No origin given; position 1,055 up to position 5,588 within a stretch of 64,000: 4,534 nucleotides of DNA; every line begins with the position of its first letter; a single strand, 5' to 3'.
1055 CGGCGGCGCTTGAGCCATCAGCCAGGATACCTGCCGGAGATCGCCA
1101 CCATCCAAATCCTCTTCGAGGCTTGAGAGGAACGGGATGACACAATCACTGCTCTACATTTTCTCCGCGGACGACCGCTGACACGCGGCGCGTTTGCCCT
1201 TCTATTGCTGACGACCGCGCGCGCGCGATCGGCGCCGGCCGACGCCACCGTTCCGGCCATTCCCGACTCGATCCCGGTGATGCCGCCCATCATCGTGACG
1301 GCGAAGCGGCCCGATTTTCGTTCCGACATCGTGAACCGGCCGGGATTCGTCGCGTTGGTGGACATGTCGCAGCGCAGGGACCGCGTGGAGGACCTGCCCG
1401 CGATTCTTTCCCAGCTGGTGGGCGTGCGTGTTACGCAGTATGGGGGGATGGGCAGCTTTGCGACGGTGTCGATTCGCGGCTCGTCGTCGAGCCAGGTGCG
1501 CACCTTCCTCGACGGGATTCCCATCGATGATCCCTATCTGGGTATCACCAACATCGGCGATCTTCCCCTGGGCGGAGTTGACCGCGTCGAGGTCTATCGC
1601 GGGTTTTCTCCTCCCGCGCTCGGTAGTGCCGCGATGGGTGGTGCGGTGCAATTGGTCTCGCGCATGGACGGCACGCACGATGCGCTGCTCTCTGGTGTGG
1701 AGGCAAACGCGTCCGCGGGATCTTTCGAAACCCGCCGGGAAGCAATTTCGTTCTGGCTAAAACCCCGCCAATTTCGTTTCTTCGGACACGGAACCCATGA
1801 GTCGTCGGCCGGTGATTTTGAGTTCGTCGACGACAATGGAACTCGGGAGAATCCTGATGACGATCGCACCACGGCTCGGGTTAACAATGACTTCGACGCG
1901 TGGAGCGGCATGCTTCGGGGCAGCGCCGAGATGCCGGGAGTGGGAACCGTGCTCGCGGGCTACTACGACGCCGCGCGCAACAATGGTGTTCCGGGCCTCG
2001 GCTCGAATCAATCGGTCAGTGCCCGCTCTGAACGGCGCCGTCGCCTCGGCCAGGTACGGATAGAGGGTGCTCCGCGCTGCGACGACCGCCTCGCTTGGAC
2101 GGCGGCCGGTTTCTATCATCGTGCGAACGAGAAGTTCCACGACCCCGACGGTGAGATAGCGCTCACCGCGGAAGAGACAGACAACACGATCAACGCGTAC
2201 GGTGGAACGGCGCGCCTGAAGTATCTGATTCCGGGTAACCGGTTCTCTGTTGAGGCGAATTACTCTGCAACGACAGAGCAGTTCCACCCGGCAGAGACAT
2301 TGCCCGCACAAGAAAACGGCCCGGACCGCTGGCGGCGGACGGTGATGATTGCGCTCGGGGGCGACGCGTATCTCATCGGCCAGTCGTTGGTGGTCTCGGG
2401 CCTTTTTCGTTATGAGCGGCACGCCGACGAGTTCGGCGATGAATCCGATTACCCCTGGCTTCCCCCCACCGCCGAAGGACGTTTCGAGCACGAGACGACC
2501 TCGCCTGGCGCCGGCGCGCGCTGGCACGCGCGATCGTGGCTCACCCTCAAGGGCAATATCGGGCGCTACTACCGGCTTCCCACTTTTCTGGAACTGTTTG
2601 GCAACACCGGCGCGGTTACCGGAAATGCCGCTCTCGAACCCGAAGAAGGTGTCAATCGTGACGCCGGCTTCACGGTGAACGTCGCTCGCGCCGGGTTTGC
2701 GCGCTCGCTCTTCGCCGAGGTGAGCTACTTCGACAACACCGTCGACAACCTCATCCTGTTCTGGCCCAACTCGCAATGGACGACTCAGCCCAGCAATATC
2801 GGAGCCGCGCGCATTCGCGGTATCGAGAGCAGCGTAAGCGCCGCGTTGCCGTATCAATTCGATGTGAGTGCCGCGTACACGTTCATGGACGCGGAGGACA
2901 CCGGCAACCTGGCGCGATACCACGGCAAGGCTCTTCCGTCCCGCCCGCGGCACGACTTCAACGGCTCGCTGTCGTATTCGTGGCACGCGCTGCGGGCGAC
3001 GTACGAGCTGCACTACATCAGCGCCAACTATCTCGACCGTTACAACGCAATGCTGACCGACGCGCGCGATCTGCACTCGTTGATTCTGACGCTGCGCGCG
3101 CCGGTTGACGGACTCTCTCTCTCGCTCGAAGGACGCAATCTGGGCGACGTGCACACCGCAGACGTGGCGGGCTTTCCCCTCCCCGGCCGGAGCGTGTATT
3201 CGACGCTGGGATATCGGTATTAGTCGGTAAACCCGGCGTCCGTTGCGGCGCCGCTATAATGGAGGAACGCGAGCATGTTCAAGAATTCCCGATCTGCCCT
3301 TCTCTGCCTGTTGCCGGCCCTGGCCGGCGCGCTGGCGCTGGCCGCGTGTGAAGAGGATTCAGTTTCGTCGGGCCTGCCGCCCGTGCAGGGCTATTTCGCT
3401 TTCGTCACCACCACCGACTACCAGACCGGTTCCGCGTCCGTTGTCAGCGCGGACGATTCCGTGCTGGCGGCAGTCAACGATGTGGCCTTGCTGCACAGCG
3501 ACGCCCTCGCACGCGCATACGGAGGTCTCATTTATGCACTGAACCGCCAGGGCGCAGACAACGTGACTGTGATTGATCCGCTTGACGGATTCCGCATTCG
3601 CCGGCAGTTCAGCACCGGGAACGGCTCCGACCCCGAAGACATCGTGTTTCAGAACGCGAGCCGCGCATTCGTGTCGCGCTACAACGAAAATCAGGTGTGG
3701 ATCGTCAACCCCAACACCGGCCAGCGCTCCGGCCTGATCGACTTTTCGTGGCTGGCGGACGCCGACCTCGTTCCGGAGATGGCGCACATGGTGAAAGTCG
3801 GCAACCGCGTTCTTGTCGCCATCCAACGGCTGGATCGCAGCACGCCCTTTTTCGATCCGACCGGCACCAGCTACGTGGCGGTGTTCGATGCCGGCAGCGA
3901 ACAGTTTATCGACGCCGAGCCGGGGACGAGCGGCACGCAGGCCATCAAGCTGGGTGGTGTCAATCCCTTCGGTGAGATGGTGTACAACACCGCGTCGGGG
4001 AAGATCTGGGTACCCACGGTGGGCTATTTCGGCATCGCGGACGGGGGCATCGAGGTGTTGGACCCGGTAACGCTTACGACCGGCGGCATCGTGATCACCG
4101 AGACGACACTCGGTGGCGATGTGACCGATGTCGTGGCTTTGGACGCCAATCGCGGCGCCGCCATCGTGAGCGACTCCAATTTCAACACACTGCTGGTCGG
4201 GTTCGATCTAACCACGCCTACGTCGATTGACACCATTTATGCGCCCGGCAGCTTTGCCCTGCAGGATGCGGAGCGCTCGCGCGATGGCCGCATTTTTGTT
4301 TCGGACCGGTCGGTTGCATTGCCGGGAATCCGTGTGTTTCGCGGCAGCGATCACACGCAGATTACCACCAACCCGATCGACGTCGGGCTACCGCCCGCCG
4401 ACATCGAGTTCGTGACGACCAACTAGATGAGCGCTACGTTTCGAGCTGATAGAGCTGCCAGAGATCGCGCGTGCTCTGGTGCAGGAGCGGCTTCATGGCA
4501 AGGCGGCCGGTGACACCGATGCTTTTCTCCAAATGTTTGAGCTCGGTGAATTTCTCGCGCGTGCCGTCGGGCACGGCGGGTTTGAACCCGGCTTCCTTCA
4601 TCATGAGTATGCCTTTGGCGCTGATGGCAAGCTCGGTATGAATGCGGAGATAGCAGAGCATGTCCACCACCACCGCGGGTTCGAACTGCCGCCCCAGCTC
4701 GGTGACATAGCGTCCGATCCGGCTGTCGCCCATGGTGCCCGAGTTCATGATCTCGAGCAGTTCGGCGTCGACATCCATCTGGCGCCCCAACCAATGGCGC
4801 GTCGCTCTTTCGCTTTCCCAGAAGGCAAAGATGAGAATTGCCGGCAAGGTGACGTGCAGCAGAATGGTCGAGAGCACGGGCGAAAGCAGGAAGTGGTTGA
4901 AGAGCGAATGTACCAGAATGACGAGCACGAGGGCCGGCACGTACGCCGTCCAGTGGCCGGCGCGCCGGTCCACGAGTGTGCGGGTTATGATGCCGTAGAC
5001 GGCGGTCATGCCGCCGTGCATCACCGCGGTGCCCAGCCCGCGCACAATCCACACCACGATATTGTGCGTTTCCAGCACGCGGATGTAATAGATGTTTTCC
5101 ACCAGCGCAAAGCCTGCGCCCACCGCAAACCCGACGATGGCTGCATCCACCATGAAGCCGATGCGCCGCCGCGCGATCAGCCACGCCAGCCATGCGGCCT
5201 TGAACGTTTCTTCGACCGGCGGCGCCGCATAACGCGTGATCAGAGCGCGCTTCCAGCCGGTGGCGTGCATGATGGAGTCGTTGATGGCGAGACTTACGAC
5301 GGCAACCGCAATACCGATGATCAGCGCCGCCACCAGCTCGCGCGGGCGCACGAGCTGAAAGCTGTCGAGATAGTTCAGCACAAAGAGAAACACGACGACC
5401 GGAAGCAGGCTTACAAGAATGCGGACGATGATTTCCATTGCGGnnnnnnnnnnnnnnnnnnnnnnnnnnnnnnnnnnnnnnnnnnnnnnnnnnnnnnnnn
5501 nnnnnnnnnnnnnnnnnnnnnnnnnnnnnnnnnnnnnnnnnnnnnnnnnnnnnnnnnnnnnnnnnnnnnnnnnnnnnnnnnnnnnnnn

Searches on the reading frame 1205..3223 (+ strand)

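Call 85: search_protein_families(library=pfam, proteins=[window:1205-3223:+], max_evalue=0.00001)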
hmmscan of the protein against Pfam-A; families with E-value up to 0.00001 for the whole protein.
window:1205-3223:+ (672 aa): 2 families
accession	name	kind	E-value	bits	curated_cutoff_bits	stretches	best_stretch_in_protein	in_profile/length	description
PF00593.30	TonB_dep_Rec_b-barrel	-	2.1e-34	120.6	27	1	217-646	8-436/436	TonB dependent receptor-like, beta-barrel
PF07715.20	Plug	-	7.1e-15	55.9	23.9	1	55-147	15-107/107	TonB-dependent Receptor Plug Domain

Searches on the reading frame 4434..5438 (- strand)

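Call 85: search_protein_families(library=pfam, proteins=[window:4434-5438:-], max_evalue=0.00001)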
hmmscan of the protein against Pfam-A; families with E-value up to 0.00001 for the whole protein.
window:4434-5438:- (334 aa): 1 family
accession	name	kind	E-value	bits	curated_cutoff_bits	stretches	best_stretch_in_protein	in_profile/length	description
PF13367.11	PrsW-protease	-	1.8e-20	73.8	23.5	1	34-198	5-190/196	PrsW family intramembrane metalloprotease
